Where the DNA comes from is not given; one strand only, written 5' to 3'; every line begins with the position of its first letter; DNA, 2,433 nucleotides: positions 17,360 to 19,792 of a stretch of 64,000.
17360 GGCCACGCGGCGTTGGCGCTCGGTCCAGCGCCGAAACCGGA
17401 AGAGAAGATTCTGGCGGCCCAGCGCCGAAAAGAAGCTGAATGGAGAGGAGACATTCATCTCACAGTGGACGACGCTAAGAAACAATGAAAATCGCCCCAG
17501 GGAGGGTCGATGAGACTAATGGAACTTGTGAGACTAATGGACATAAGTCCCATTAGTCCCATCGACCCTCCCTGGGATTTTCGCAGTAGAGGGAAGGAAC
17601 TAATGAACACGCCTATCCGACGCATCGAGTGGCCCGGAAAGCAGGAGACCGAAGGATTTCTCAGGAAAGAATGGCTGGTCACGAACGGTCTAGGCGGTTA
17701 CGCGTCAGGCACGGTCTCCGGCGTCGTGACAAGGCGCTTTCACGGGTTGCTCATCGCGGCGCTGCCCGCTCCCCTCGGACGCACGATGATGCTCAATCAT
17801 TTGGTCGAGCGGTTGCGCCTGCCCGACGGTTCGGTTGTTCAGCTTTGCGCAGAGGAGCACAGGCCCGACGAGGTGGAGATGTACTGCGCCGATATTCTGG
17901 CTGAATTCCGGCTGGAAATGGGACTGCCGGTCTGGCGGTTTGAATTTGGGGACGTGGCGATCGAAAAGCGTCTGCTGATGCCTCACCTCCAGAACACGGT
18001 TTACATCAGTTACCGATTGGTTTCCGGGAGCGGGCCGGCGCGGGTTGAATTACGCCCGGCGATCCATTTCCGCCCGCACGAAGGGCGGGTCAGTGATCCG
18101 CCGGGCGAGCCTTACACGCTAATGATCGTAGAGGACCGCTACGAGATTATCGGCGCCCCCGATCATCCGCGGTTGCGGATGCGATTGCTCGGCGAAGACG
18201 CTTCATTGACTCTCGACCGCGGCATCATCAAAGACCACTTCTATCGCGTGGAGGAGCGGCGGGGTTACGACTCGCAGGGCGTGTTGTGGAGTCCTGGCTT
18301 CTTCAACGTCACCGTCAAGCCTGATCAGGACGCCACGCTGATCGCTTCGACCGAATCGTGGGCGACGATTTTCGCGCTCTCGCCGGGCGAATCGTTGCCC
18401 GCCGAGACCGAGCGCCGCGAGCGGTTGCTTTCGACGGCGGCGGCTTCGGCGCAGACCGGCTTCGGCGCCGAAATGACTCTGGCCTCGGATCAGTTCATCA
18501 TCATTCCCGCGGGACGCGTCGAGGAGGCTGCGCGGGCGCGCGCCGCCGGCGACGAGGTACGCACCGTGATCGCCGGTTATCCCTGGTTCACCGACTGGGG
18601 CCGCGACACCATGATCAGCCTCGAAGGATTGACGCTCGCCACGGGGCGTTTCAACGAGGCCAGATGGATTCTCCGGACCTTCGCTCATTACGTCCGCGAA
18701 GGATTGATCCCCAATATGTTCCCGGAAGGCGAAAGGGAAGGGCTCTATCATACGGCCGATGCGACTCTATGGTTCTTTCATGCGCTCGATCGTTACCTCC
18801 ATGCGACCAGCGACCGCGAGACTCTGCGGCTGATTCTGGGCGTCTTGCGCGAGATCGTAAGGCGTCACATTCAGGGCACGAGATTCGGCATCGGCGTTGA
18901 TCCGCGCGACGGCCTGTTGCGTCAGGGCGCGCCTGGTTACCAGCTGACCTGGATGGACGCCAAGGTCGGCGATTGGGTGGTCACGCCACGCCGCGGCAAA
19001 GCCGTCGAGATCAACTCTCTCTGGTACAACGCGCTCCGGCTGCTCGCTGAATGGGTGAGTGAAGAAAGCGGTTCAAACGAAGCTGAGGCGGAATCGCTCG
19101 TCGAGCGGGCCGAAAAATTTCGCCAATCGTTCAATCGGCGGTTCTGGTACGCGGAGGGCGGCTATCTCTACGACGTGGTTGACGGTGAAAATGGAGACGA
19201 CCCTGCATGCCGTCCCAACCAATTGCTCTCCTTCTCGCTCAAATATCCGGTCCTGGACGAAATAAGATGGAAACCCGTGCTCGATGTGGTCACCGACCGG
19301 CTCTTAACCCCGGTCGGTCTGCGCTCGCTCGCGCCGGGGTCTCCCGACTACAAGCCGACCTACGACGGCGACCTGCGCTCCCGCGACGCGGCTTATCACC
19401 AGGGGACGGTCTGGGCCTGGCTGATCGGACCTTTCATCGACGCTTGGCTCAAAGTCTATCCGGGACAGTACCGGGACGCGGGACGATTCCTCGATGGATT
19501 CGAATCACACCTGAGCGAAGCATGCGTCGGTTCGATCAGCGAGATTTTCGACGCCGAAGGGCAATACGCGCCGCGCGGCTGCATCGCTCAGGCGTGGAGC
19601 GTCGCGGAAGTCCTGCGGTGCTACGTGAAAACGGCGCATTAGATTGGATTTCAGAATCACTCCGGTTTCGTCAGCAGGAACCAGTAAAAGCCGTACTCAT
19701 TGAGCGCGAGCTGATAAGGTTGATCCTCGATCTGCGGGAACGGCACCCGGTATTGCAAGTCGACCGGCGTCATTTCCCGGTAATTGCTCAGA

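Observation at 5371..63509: Window-wide class of hairpins whose arms are tandem arrays of 7-9-nt units ('periodic-arm hairpins')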

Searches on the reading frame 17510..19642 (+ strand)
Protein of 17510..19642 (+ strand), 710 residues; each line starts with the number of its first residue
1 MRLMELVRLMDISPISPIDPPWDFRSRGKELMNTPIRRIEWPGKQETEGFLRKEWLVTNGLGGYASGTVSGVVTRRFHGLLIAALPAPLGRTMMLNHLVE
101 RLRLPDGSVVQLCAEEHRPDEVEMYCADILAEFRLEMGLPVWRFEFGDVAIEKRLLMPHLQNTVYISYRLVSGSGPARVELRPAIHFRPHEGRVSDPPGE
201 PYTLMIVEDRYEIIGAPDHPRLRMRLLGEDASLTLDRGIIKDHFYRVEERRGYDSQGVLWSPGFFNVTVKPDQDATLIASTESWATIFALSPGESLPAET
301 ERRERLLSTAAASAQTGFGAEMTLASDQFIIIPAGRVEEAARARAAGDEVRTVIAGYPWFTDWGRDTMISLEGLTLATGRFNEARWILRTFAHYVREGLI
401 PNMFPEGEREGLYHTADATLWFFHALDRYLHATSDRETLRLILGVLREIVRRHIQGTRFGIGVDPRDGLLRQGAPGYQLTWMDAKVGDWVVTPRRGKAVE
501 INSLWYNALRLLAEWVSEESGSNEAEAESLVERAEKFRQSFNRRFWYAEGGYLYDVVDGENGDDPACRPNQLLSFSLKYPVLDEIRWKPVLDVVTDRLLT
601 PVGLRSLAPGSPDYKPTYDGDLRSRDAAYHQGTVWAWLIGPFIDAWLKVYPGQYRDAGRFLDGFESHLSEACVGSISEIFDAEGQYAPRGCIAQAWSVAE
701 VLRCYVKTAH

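Call 12: search_protein_families(library=pfam, proteins=[window:17510-19642:+])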
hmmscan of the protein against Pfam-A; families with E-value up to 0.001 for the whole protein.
window:17510-19642:+ (710 aa): 3 families
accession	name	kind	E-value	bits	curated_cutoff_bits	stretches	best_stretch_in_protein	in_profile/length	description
PF06202.20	GDE_C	-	1.9e-127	425.6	21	1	341-703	11-367/367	Amylo-alpha-1,6-glucosidase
PF12439.13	GDE_N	-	1.3e-59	201.8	27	1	53-275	1-218/219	Glycogen debranching enzyme N terminal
PF22422.2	MGH1-like_GH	-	2.6e-05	24.4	27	1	494-636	168-298/356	Mannosylglycerate hydrolase MGH1-like glycoside hydrolase domain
